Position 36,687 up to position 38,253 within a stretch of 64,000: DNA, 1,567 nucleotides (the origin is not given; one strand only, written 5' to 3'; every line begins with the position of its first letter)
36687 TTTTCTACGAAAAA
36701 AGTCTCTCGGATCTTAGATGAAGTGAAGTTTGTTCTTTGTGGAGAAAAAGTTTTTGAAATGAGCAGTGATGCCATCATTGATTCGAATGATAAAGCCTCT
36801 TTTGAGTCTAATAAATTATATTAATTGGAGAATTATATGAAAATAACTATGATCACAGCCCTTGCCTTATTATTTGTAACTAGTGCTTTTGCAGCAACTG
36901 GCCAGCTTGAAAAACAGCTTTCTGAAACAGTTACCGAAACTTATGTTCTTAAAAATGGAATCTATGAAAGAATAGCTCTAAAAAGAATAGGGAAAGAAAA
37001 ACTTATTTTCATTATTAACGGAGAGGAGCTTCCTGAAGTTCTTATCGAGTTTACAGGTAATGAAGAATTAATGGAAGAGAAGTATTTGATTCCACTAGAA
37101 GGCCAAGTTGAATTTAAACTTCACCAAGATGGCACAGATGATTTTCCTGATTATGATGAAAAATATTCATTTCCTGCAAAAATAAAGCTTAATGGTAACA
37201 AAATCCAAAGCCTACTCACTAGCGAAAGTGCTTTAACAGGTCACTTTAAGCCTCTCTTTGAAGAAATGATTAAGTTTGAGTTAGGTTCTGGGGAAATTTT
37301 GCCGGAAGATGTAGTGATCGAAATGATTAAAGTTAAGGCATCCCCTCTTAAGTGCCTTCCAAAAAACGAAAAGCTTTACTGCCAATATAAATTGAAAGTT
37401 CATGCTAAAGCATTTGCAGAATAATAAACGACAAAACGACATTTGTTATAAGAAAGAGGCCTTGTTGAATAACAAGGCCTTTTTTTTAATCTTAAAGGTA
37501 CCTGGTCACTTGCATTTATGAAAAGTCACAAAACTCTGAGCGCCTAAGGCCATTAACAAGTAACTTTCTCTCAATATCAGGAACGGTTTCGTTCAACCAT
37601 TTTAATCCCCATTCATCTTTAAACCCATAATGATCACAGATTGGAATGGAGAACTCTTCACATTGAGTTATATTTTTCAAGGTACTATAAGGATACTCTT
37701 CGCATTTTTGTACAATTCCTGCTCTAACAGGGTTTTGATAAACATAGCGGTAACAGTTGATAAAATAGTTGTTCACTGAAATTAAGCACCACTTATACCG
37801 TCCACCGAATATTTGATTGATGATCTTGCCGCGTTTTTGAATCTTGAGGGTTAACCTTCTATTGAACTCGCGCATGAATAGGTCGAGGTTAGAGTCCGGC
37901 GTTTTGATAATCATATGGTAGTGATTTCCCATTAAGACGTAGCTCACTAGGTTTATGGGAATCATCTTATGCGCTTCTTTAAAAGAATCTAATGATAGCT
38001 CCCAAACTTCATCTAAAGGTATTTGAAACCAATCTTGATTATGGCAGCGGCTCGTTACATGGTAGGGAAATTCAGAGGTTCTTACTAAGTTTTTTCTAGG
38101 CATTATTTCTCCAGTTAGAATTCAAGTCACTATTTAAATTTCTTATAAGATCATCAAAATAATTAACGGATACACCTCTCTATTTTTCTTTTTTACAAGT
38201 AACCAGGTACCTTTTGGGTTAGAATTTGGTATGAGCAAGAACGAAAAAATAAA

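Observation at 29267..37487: Seven-gene operon encoding only signal-peptide proteins with no recognisable domains: candidate novel extracytoplasmic apparatus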

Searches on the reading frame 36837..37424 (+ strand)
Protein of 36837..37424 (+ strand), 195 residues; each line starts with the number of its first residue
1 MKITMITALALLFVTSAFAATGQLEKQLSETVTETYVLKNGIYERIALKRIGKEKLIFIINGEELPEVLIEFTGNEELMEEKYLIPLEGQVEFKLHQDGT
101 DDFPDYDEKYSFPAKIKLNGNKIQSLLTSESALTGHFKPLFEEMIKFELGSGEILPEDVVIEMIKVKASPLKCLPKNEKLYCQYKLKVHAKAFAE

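Call 3: search_protein_families(library=pfam, proteins=[window:36837-37424:+], max_evalue=1)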
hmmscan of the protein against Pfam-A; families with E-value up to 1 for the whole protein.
window:36837-37424:+ (195 aa): 0 families

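Call 4: search_protein_families(library=ncbifam, proteins=[window:36837-37424:+], max_evalue=1)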
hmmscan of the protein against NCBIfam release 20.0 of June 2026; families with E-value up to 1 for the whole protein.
window:36837-37424:+ (195 aa): 0 families

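Call 70: search_protein_families(library=phrogs, proteins=[window:36837-37424:+], max_evalue=0.1)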
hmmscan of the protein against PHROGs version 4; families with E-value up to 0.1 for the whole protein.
window:36837-37424:+ (195 aa): 0 families

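Call 71: search_protein_families(library=padloc, proteins=[window:36837-37424:+], max_evalue=0.1)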
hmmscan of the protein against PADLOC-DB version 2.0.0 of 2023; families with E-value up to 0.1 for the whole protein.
window:36837-37424:+ (195 aa): 0 families

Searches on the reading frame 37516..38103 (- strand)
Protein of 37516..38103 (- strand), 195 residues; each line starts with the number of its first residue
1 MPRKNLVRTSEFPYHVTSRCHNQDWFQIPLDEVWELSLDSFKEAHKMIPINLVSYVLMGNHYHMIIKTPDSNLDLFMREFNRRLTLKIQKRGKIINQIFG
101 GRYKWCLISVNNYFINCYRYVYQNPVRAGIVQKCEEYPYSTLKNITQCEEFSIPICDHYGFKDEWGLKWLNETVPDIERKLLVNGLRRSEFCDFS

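Call 78: search_protein_families(library=pfam, proteins=[window:37516-38103:-], max_evalue=1)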
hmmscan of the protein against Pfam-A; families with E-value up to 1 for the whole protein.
window:37516-38103:- (195 aa): 1 family
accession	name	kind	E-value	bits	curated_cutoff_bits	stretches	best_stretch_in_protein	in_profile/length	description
PF01797.21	Y1_Tnp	-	7.9e-05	23.2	23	1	35-106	26-98/121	Transposase IS200 like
